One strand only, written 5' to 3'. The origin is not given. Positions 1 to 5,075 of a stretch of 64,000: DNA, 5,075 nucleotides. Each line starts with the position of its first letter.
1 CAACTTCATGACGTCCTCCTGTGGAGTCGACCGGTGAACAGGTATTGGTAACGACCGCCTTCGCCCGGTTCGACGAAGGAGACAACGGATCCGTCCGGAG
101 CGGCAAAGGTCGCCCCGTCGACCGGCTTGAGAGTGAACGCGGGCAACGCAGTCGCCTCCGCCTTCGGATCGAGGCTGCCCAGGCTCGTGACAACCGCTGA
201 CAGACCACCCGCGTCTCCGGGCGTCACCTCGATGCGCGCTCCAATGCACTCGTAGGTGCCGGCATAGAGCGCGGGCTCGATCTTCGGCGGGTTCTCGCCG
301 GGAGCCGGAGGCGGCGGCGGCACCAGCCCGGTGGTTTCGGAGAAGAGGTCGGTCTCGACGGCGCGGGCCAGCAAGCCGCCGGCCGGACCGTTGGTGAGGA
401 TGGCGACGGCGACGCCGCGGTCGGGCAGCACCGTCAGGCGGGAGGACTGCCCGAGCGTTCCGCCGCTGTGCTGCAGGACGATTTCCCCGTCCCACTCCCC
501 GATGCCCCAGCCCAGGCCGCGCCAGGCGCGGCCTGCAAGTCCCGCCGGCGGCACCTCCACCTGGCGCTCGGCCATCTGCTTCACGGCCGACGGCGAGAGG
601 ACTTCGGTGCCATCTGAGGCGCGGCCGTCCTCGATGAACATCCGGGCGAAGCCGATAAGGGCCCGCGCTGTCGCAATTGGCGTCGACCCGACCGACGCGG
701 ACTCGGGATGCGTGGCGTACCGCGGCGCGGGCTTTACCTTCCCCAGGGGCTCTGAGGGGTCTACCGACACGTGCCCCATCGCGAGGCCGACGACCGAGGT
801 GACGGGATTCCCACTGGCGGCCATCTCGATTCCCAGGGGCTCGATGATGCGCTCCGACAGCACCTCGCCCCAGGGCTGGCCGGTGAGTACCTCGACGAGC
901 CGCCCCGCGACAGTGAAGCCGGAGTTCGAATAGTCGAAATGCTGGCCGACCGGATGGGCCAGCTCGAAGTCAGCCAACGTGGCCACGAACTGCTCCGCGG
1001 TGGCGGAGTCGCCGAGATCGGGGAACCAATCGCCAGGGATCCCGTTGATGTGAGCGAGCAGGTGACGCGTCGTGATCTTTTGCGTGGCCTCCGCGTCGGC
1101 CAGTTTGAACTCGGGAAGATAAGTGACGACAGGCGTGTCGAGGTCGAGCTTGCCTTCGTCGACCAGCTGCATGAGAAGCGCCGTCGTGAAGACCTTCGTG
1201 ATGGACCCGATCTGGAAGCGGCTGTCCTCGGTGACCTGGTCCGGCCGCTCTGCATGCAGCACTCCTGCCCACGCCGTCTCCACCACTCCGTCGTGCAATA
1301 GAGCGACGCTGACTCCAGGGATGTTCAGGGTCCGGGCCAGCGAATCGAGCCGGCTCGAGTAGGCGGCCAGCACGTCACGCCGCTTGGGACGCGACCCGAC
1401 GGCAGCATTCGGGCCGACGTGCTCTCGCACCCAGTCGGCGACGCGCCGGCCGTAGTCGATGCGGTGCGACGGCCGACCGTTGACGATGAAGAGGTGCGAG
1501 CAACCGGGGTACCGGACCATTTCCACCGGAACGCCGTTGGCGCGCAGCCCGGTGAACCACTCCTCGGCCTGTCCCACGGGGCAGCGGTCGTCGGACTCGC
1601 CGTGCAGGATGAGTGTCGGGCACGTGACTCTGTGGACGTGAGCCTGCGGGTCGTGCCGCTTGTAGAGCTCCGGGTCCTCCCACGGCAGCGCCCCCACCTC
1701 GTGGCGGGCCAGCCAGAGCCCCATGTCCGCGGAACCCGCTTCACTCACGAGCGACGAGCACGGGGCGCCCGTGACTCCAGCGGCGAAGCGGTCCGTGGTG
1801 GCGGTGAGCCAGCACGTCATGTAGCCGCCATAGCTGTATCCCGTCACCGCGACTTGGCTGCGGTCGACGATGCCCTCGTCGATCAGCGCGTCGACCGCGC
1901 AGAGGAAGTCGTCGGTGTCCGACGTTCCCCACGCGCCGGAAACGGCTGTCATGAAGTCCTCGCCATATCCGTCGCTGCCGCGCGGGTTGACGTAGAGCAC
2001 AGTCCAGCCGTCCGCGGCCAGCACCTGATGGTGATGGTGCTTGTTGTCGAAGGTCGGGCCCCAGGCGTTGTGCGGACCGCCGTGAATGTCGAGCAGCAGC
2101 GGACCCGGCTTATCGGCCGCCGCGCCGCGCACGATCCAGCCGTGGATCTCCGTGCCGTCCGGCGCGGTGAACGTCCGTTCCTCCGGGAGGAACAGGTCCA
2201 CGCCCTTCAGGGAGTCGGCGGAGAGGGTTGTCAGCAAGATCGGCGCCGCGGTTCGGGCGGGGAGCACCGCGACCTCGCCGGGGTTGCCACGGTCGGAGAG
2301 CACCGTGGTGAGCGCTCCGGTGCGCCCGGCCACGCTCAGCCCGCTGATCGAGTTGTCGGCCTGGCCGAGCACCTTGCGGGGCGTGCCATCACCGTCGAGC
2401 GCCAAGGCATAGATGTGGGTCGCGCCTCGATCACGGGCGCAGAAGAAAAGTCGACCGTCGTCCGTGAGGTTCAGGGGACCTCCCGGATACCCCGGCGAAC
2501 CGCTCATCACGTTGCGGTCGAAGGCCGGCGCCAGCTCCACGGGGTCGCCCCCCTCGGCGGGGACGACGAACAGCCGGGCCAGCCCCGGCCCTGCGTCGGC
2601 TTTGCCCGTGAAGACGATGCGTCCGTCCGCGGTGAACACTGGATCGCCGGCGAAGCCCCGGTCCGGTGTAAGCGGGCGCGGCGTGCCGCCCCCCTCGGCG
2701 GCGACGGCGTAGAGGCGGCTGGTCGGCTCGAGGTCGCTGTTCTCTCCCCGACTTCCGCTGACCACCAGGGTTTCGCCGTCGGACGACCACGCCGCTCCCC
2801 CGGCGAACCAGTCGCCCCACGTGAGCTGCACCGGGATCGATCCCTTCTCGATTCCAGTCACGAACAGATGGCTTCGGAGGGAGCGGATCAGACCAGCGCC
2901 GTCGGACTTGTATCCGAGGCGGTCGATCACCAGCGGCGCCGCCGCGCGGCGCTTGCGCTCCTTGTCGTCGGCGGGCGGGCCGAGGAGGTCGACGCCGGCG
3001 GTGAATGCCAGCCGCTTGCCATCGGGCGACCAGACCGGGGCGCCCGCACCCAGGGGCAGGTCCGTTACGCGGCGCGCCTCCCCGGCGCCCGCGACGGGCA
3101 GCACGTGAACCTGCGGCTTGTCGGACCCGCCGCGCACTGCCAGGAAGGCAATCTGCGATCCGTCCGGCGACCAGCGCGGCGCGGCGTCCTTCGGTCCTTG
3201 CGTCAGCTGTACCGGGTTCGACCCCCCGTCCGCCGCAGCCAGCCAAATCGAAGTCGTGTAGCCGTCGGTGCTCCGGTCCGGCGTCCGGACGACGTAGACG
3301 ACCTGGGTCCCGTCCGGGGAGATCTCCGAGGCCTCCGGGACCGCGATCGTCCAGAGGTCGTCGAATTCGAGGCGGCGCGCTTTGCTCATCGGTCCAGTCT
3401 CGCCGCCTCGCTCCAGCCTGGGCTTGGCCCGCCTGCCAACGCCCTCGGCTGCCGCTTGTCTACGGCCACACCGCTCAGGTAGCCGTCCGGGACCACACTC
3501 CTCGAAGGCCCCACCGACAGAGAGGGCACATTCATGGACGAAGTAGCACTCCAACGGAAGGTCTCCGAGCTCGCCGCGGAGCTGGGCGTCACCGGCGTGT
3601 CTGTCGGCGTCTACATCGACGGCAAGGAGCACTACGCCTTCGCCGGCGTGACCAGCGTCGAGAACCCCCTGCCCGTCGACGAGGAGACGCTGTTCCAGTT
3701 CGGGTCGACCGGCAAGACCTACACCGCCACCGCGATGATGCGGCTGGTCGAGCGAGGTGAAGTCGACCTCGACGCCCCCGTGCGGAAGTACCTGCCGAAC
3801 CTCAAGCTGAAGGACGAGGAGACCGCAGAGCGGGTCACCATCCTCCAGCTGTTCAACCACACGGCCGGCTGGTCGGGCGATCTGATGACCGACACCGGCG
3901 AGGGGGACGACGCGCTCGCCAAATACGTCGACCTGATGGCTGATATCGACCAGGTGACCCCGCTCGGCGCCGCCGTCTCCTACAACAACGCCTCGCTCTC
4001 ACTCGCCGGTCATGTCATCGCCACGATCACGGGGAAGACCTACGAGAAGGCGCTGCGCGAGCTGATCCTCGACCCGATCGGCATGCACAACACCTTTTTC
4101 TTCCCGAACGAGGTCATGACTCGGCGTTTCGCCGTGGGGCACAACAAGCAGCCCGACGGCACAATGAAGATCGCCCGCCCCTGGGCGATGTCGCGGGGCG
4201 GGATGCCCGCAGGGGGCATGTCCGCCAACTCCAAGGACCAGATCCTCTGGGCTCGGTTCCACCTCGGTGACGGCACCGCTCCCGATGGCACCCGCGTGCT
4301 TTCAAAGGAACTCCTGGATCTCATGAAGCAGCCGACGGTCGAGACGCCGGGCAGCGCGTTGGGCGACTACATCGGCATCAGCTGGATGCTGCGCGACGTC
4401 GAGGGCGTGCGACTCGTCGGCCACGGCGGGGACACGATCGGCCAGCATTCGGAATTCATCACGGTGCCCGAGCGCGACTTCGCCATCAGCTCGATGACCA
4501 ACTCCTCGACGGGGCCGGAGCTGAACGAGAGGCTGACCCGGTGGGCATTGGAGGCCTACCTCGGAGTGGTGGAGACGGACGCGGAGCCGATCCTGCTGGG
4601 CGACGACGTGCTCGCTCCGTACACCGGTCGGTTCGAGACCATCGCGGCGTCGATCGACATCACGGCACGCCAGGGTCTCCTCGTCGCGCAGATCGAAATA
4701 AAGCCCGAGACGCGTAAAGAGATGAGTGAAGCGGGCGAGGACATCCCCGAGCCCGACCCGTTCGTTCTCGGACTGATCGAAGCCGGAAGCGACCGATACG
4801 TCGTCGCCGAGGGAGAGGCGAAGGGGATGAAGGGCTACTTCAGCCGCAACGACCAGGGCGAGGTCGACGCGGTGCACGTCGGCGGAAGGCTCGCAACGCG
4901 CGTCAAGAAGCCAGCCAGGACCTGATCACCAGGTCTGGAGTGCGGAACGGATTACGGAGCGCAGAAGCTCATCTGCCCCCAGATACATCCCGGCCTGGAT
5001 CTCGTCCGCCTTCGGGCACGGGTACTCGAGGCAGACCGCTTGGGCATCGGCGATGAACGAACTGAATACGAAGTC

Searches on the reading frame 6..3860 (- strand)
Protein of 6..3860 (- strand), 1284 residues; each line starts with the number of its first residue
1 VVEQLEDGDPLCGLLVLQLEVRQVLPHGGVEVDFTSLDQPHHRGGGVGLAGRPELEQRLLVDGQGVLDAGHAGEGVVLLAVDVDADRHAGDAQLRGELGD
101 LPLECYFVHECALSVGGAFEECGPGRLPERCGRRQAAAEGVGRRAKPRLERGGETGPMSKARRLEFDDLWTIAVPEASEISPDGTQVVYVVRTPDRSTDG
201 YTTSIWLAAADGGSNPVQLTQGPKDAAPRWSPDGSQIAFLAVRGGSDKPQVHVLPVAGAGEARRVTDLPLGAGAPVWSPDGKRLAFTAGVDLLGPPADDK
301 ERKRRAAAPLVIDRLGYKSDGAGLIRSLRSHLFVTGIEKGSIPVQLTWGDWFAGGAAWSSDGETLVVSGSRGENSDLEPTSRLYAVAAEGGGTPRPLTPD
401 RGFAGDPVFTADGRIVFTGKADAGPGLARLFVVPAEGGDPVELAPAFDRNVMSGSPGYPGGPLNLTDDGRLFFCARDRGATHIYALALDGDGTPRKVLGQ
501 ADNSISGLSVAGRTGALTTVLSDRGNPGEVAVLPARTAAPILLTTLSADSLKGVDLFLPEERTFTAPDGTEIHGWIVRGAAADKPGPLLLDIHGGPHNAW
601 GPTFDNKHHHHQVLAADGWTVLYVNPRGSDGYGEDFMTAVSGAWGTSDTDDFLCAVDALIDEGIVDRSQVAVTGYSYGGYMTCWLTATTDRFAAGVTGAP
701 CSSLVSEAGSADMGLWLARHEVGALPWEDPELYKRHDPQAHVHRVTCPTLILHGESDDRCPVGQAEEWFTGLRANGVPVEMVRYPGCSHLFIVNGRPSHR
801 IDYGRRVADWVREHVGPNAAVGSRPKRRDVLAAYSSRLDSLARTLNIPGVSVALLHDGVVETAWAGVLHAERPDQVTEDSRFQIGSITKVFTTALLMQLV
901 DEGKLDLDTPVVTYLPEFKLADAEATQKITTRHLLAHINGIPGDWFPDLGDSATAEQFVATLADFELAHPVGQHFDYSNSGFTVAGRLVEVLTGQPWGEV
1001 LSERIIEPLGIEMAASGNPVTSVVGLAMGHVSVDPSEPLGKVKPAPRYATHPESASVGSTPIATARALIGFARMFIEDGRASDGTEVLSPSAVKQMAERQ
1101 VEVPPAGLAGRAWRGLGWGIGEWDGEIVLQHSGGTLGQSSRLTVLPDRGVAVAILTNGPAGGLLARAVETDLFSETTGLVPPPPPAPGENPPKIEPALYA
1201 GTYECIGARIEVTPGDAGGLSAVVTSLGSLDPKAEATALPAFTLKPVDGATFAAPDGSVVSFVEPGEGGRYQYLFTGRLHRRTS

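Call 11: search_protein_families(library=pfam, proteins=[window:6-3860:-], max_evalue=0.0001)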
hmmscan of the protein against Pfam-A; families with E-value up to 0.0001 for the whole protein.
window:6-3860:- (1284 aa): 6 families
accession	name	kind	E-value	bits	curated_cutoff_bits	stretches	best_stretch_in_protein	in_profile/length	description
PF00144.29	Beta-lactamase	-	6.6e-62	210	27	1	845-1161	12-313/329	Beta-lactamase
PF00326.27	Peptidase_S9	-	4.3e-49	167.3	22.6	1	609-816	5-211/213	Prolyl oligopeptidase family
PF07676.18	PD40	-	2.7e-20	72.2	20.9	1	217-246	2-33/38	WD40-like Beta Propeller Repeat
PF01738.24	DLH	-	6e-10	39.5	21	1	597-801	20-195/217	Dienelactone hydrolase family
PF02129.25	Peptidase_S15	-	1.8e-08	34.8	23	0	568-715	1-142/262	X-Pro dipeptidyl-peptidase (S15 family)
PF20434.5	BD-FAE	-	2e-05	24.7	26.8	0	584-767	11-210/215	BD-FAE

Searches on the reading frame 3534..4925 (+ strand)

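Call 52: search_protein_families(library=pfam, proteins=[window:3534-4925:+], max_evalue=0.0001)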
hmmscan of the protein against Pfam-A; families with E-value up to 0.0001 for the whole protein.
window:3534-4925:+ (463 aa): 1 family
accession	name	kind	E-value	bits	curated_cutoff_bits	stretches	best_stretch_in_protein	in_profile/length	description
PF00144.29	Beta-lactamase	-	9.9e-65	219.3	27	1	6-341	1-327/329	Beta-lactamase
